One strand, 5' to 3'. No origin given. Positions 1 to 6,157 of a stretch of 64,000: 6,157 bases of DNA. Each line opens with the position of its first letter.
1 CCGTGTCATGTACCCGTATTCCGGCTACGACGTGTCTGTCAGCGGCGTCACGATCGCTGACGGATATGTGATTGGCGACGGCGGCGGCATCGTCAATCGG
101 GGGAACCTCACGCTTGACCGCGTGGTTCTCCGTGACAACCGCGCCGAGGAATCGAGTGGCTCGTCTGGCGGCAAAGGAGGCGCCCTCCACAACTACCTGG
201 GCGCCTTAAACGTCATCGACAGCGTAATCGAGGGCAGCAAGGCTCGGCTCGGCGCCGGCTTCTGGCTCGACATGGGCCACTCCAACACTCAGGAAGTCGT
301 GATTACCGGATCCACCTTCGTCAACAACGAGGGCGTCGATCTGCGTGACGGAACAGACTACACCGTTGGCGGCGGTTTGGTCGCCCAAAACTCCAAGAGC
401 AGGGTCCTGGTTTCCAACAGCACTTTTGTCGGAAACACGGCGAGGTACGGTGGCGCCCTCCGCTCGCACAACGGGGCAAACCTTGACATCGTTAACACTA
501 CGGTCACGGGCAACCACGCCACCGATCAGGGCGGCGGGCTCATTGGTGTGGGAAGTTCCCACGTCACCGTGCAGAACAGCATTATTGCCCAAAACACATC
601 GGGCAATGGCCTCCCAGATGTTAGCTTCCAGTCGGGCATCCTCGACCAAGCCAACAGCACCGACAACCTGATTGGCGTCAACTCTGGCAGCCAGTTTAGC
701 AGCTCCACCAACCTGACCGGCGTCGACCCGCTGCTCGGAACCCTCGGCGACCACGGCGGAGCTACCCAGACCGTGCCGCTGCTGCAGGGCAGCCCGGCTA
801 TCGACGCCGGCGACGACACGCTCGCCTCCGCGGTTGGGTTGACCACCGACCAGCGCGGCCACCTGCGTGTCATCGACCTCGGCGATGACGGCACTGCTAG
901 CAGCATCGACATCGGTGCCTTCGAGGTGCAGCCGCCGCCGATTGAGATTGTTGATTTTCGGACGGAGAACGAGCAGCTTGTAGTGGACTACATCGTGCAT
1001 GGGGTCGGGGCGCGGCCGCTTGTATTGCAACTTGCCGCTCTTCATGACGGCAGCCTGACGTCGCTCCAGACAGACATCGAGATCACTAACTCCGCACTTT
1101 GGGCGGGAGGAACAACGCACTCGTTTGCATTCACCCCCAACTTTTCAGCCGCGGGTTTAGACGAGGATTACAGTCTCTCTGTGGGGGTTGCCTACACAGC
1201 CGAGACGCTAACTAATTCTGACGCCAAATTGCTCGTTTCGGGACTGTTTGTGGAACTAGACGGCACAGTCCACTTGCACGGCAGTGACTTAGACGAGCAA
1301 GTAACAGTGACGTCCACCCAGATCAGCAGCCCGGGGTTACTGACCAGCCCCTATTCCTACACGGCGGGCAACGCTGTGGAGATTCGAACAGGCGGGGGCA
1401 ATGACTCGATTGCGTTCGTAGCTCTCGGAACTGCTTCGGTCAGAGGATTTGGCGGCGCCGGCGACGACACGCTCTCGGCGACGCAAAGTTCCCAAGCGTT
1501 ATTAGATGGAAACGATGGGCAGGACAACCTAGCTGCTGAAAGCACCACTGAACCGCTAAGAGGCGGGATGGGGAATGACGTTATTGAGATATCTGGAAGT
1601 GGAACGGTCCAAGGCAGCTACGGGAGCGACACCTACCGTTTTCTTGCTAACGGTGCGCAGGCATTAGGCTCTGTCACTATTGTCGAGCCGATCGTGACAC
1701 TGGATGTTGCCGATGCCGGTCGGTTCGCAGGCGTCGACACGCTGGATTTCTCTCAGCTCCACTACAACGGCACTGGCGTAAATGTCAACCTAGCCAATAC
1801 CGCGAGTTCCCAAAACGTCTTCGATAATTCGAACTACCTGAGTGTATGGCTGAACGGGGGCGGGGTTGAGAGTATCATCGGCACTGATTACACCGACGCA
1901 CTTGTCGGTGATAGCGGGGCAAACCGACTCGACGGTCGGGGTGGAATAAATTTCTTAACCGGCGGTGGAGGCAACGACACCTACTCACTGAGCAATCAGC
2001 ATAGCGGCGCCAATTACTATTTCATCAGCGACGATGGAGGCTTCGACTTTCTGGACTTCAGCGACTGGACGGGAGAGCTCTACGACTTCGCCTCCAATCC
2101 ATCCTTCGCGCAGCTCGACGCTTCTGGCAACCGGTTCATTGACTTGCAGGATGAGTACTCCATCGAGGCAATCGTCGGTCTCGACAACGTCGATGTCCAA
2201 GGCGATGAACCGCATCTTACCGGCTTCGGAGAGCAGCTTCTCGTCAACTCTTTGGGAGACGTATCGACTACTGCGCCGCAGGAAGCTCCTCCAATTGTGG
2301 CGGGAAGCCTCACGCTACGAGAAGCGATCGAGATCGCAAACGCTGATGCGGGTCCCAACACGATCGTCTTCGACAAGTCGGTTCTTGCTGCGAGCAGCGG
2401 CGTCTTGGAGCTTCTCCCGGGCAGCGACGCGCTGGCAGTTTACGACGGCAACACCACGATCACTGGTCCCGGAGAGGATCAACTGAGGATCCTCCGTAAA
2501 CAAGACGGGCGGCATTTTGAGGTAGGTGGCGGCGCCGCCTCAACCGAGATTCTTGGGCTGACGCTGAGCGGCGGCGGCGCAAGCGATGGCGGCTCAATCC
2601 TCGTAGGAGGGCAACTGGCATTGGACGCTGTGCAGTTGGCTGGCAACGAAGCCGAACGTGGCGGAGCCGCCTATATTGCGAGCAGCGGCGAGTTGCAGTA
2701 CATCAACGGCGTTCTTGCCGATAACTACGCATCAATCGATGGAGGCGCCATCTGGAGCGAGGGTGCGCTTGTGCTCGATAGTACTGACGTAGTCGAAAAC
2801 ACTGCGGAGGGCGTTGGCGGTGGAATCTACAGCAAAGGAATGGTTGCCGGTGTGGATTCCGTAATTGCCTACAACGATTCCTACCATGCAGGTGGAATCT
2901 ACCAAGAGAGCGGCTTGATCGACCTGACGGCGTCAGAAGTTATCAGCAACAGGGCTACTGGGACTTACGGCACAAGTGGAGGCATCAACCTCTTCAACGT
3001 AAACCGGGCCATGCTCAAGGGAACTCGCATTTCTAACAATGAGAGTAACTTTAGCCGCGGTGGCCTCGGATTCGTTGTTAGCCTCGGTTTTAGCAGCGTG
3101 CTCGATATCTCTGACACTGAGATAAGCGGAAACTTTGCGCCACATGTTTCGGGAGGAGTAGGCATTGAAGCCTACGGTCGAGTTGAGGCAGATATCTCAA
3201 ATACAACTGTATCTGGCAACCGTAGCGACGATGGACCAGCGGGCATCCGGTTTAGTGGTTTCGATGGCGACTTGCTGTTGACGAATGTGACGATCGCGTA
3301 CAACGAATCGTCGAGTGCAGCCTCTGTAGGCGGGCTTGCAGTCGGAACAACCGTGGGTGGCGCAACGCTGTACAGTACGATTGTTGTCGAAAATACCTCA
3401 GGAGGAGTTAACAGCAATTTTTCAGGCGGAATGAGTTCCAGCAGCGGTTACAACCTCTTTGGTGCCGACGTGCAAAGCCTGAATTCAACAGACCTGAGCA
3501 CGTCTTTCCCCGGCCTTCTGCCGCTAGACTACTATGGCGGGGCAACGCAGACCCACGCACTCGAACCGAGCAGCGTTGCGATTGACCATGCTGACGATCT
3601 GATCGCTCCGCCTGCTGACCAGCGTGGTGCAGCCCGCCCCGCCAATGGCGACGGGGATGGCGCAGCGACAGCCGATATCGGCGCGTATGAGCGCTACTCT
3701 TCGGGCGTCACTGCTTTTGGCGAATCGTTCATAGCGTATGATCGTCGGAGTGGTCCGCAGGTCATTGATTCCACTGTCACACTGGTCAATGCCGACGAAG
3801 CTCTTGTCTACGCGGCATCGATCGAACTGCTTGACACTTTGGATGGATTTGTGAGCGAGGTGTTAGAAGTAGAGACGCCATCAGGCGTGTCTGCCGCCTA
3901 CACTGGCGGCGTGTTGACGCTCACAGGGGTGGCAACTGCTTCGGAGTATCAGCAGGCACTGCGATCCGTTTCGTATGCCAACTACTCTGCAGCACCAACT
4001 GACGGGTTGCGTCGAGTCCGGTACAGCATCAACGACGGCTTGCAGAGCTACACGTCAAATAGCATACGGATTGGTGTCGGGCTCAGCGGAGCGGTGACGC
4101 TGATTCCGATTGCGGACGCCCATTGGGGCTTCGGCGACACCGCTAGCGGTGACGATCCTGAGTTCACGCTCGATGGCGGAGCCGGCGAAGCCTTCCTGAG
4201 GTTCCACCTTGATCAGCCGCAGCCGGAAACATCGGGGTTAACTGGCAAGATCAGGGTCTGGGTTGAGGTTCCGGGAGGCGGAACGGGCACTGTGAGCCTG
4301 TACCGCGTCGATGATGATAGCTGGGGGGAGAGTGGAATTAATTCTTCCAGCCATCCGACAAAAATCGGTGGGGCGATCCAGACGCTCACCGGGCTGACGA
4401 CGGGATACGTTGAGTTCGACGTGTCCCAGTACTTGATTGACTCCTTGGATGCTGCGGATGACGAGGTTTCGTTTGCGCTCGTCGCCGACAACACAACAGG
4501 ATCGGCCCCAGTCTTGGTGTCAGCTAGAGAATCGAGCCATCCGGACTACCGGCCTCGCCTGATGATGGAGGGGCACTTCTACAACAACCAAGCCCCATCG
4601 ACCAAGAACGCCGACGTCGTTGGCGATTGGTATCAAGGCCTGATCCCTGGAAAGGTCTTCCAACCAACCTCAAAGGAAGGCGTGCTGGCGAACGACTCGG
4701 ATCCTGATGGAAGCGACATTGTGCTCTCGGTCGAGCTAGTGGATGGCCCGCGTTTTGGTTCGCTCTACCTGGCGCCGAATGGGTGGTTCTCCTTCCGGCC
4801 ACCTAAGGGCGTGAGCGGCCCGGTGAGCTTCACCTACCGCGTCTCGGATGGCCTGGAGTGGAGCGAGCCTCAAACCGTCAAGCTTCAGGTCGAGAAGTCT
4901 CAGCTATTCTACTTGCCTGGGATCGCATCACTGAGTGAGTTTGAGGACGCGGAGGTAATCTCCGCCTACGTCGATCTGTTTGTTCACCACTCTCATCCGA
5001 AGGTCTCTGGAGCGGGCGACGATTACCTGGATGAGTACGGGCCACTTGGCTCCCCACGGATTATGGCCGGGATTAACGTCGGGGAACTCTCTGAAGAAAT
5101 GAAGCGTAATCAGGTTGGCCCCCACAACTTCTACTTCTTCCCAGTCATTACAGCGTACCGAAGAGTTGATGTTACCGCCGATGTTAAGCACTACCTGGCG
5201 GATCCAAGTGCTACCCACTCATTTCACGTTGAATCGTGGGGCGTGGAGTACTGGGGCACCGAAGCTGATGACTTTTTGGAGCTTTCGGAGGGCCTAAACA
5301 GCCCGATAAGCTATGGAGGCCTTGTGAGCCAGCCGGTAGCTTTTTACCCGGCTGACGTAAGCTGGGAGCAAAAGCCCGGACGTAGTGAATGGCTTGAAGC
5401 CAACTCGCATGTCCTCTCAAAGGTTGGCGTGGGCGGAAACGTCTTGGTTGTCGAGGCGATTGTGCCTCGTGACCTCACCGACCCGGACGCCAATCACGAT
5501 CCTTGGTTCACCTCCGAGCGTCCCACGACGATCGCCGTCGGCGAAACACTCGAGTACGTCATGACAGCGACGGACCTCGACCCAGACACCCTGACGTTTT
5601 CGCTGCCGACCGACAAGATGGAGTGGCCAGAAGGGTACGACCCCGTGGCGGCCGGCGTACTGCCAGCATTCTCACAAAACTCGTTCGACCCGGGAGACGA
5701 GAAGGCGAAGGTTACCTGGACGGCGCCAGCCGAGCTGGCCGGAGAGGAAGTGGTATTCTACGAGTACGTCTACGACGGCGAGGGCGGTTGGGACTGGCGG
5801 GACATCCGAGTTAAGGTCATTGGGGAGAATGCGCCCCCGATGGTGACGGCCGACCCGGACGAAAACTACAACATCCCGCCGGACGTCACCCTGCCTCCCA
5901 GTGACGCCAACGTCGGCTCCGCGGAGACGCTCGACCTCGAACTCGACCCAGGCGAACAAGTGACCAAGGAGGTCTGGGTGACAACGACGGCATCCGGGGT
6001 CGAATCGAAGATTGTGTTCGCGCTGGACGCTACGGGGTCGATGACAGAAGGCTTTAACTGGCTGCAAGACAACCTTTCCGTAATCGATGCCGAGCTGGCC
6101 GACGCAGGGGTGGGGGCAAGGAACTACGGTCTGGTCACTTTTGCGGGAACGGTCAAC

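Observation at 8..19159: More than 18 kb RHS polymorphic toxin gene with an unassigned C-terminal toxin domain and an FGE-sulfatase-domain candidate immunity gene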

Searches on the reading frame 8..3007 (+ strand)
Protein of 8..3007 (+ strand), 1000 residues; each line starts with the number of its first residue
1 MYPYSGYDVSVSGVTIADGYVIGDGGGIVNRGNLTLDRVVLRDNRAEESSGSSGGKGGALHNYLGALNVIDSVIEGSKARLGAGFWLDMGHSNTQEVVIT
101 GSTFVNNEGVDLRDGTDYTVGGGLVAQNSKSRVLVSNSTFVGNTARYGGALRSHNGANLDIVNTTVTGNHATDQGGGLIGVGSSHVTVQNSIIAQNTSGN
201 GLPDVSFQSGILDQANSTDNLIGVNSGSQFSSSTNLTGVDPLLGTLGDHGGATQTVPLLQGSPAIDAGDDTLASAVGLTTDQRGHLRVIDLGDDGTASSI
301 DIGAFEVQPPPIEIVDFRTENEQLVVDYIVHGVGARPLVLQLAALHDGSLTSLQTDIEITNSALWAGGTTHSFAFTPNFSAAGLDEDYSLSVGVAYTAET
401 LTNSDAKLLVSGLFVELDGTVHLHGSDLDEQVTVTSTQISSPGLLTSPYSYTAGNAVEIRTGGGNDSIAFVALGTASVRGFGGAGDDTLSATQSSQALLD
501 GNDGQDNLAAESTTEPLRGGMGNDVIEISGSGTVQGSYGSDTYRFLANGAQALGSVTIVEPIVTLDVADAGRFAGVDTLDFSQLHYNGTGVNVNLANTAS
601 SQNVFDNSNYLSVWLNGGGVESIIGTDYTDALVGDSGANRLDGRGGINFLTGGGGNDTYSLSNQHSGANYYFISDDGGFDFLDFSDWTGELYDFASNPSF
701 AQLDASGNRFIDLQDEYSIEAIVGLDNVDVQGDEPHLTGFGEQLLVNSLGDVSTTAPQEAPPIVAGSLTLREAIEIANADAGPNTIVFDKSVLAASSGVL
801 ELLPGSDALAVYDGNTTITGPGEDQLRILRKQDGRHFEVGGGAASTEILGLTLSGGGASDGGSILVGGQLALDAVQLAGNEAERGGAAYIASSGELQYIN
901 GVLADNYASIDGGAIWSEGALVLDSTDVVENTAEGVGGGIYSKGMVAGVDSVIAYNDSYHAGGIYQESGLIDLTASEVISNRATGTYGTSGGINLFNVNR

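Call 62: search_protein_families(library=pfam, proteins=[window:8-3007:+], max_evalue=1)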
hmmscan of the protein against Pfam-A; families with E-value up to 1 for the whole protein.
window:8-3007:+ (1000 aa): 1 family
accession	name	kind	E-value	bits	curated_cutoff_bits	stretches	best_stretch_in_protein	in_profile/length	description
PF00353.25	HemolysinCabind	-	0.019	15.4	23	1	624-658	1-35/36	RTX calcium-binding nonapeptide repeat (4 copies)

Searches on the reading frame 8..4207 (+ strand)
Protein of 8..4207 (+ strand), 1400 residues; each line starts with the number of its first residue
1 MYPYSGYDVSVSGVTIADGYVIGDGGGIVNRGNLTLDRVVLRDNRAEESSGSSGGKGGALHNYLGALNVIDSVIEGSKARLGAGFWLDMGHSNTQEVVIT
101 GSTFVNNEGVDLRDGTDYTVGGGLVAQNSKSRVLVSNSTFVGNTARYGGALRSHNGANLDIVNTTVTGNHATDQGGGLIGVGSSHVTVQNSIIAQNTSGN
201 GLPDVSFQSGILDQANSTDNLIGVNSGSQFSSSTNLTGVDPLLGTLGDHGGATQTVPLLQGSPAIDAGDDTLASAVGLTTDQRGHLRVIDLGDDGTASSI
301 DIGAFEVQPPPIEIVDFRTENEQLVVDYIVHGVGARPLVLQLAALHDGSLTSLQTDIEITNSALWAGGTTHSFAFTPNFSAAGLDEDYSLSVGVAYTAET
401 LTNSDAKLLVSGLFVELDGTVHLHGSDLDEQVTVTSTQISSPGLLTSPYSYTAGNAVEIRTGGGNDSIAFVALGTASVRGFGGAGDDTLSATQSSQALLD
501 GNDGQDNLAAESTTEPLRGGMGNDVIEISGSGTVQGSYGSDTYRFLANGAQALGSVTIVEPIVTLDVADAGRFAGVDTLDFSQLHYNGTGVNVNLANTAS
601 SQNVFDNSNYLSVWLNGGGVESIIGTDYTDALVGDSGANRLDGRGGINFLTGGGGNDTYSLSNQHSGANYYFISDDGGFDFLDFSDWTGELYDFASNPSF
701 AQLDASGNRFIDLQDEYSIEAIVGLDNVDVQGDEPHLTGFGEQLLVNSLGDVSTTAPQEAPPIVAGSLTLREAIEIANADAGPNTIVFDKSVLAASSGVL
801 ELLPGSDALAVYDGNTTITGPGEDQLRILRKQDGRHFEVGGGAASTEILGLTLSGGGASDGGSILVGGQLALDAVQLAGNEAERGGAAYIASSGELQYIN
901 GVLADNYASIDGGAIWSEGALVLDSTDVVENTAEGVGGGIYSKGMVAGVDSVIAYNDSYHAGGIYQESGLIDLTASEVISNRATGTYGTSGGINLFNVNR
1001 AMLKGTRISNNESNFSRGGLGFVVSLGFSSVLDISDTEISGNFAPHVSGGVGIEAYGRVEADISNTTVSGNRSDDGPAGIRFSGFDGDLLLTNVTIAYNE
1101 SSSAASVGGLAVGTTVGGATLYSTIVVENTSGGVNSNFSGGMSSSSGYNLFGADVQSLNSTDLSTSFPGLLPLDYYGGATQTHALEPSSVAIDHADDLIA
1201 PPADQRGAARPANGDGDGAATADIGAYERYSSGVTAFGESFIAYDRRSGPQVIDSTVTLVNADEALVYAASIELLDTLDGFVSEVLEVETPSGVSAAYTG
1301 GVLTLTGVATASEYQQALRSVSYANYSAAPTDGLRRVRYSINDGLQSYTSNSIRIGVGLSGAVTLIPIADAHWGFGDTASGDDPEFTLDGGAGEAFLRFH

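Call 79: search_protein_families(library=ncbifam, proteins=[window:8-4207:+], max_evalue=0.01)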
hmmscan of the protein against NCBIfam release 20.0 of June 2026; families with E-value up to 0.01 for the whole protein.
window:8-4207:+ (1400 aa): 2 families
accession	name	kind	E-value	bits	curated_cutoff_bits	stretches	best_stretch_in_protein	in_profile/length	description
NF041518.1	choice_anch_Q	domain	1.2e-35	121.5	25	2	240-308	1-58/58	choice-of-anchor Q domain-containing protein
NF033943.0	RTX_toxin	subfamily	1.3e-05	23.6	1000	1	475-548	739-804/930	RTX family hemolysin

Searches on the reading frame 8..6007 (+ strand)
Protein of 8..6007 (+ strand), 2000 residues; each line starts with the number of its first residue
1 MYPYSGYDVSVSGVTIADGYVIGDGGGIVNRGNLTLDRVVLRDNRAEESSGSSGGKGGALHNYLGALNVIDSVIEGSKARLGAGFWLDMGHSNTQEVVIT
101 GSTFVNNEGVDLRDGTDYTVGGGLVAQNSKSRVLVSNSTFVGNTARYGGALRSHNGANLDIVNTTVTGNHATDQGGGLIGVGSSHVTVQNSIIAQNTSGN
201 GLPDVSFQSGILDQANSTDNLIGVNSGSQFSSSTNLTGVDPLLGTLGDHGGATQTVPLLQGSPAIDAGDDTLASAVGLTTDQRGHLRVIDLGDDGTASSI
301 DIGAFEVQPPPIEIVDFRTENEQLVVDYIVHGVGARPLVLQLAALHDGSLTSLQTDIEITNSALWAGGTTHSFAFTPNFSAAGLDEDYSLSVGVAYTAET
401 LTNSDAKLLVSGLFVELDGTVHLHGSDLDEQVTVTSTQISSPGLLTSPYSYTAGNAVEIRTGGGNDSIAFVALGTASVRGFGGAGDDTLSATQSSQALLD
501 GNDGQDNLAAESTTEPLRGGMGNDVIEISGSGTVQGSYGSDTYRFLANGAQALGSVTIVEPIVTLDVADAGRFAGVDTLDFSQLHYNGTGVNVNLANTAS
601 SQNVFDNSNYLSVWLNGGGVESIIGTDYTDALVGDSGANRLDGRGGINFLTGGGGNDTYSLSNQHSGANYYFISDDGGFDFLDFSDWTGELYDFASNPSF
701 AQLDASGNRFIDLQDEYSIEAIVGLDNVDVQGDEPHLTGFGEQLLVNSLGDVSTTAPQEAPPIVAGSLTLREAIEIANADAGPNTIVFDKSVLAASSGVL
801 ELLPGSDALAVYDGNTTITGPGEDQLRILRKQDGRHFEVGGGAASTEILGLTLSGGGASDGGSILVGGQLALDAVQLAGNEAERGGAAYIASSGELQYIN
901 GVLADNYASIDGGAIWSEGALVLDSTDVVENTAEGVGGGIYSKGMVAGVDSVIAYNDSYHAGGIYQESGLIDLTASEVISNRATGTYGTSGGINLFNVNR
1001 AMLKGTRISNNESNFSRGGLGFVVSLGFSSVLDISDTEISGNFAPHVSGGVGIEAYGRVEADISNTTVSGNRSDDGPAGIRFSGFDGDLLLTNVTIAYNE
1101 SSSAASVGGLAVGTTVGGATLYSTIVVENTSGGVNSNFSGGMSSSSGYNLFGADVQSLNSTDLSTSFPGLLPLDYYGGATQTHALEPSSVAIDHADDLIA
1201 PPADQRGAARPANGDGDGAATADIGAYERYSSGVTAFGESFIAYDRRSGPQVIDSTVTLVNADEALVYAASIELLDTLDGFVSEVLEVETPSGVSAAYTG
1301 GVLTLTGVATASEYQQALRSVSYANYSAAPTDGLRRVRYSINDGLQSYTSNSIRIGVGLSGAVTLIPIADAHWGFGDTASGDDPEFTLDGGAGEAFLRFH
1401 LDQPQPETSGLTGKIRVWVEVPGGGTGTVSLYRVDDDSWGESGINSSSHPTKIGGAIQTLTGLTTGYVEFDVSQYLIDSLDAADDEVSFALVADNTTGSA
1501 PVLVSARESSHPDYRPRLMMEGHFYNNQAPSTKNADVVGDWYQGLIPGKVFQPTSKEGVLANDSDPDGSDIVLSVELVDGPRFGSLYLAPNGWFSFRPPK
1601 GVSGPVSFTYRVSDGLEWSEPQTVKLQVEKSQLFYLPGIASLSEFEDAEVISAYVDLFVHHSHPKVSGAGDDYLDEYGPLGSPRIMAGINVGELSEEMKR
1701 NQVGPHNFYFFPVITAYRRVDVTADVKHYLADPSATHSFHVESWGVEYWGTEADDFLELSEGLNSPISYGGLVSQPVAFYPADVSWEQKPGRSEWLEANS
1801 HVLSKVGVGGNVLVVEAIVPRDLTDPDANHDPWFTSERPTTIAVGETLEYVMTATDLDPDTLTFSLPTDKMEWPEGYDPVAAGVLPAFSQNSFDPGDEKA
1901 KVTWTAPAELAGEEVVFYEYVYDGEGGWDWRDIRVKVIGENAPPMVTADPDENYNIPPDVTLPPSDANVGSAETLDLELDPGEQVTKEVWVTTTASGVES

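Call 6: search_protein_families(library=pfam, proteins=[window:8-6007:+], max_evalue=0.01)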
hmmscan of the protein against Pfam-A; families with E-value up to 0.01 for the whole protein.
window:8-6007:+ (2000 aa): 4 families
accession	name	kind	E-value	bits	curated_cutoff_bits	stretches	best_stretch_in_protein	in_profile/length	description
PF24517.2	CBM96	-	4.8e-16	59.5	26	1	1392-1521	39-163/164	Carbohydrate-binding module family 96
PF17963.7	Big_9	-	3.8e-12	47.4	23.6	1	1558-1626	22-88/89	Bacterial Ig domain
PF17892.7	Cadherin_5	-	9.3e-11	41.9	26.5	1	1556-1629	26-98/98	Cadherin-like domain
PF17803.7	Cadherin_4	-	4.1e-05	24.5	25.1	1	1557-1596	33-71/71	Bacterial cadherin-like domain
